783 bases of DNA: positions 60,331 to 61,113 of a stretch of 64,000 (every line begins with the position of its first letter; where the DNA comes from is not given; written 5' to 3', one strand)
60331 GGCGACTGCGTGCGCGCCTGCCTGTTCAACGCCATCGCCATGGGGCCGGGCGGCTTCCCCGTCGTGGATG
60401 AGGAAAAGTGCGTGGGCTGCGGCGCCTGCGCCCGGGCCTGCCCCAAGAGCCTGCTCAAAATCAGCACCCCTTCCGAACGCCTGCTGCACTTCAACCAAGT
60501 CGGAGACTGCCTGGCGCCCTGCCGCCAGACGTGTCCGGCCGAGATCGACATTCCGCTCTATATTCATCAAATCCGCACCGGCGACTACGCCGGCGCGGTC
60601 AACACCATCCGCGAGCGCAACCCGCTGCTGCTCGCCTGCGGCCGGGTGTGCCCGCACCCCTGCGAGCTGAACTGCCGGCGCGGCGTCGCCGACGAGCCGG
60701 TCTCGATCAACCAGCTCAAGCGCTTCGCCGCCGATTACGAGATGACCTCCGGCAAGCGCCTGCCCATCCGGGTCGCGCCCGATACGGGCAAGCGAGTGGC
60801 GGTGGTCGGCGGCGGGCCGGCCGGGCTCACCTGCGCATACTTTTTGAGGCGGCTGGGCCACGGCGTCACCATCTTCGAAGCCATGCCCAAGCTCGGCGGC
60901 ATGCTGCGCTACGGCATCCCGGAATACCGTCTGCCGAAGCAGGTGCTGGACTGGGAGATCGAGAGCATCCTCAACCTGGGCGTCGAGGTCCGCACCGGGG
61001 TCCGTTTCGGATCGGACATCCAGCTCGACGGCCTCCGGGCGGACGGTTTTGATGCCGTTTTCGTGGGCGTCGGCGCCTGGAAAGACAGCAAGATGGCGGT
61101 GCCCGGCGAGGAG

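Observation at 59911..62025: RnfB fused to a complete GltD/NfnB-like flavoprotein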

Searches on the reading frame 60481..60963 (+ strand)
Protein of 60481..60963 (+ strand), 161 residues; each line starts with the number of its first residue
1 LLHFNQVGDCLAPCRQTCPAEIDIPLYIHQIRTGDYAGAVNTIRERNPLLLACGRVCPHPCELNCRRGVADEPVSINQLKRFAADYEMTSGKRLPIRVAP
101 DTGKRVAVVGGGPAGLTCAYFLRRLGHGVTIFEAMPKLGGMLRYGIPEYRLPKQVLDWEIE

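Call 78: search_solved_structures(query=window:60481-60963:+, max_evalue=1e-10, show_alignments=5)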
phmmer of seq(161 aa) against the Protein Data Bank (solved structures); distinct sequences matched with E-value up to 1e-10: 12.
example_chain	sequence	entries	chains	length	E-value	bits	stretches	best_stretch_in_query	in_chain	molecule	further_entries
9n5u_A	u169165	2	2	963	4.7e-58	199.2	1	5-160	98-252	NfnA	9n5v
9bov_A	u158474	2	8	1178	1.8e-53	184.3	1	6-161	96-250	Molybdopterin oxidoreductase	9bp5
8oh5_C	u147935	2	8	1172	2.1e-49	171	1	4-160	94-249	Formate dehydrogenase-O, major subunit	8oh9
4ylf_B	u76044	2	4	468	1.6e-34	122.6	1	12-160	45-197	Dihydropyrimidine dehydrogenase subunit A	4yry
5jca_L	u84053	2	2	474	4.2e-33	118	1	11-161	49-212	NADH-dependent Ferredoxin:NADP Oxidoreductase (NfnI) subunit alpha | NADH-dependent Ferredoxin:NADP Oxidoreductase subunit alpha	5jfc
5vj7_A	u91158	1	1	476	5.8e-32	114.3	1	11-160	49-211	Oxidoreductase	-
7mfm_I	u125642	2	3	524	5.5e-27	98.1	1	4-158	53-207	Glutamate synthase (NADPH) small chain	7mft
1gt8_A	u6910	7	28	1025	4.7e-23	85.3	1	12-161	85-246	DIHYDROPYRIMIDINE DEHYDROGENASE | Dihydropyrimidine dehydrogenase [NADP(+)]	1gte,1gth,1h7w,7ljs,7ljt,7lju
1h7x_A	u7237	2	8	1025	4.8e-23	85.3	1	12-161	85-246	DIHYDROPYRIMIDINE DEHYDROGENASE | Dihydropyrimidine dehydrogenase [NADP(+)]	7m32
7m31_A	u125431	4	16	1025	4.8e-23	85.3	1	12-161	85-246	Dihydropyrimidine dehydrogenase [NADP(+)]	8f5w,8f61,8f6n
2vdc_G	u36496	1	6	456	1.5e-18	70.6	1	5-158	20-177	GLUTAMATE SYNTHASE [NADPH] SMALL CHAIN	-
6s6s_G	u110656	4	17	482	1.8e-18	70.4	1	5-158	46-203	Glutamate synthase [NADPH] small chain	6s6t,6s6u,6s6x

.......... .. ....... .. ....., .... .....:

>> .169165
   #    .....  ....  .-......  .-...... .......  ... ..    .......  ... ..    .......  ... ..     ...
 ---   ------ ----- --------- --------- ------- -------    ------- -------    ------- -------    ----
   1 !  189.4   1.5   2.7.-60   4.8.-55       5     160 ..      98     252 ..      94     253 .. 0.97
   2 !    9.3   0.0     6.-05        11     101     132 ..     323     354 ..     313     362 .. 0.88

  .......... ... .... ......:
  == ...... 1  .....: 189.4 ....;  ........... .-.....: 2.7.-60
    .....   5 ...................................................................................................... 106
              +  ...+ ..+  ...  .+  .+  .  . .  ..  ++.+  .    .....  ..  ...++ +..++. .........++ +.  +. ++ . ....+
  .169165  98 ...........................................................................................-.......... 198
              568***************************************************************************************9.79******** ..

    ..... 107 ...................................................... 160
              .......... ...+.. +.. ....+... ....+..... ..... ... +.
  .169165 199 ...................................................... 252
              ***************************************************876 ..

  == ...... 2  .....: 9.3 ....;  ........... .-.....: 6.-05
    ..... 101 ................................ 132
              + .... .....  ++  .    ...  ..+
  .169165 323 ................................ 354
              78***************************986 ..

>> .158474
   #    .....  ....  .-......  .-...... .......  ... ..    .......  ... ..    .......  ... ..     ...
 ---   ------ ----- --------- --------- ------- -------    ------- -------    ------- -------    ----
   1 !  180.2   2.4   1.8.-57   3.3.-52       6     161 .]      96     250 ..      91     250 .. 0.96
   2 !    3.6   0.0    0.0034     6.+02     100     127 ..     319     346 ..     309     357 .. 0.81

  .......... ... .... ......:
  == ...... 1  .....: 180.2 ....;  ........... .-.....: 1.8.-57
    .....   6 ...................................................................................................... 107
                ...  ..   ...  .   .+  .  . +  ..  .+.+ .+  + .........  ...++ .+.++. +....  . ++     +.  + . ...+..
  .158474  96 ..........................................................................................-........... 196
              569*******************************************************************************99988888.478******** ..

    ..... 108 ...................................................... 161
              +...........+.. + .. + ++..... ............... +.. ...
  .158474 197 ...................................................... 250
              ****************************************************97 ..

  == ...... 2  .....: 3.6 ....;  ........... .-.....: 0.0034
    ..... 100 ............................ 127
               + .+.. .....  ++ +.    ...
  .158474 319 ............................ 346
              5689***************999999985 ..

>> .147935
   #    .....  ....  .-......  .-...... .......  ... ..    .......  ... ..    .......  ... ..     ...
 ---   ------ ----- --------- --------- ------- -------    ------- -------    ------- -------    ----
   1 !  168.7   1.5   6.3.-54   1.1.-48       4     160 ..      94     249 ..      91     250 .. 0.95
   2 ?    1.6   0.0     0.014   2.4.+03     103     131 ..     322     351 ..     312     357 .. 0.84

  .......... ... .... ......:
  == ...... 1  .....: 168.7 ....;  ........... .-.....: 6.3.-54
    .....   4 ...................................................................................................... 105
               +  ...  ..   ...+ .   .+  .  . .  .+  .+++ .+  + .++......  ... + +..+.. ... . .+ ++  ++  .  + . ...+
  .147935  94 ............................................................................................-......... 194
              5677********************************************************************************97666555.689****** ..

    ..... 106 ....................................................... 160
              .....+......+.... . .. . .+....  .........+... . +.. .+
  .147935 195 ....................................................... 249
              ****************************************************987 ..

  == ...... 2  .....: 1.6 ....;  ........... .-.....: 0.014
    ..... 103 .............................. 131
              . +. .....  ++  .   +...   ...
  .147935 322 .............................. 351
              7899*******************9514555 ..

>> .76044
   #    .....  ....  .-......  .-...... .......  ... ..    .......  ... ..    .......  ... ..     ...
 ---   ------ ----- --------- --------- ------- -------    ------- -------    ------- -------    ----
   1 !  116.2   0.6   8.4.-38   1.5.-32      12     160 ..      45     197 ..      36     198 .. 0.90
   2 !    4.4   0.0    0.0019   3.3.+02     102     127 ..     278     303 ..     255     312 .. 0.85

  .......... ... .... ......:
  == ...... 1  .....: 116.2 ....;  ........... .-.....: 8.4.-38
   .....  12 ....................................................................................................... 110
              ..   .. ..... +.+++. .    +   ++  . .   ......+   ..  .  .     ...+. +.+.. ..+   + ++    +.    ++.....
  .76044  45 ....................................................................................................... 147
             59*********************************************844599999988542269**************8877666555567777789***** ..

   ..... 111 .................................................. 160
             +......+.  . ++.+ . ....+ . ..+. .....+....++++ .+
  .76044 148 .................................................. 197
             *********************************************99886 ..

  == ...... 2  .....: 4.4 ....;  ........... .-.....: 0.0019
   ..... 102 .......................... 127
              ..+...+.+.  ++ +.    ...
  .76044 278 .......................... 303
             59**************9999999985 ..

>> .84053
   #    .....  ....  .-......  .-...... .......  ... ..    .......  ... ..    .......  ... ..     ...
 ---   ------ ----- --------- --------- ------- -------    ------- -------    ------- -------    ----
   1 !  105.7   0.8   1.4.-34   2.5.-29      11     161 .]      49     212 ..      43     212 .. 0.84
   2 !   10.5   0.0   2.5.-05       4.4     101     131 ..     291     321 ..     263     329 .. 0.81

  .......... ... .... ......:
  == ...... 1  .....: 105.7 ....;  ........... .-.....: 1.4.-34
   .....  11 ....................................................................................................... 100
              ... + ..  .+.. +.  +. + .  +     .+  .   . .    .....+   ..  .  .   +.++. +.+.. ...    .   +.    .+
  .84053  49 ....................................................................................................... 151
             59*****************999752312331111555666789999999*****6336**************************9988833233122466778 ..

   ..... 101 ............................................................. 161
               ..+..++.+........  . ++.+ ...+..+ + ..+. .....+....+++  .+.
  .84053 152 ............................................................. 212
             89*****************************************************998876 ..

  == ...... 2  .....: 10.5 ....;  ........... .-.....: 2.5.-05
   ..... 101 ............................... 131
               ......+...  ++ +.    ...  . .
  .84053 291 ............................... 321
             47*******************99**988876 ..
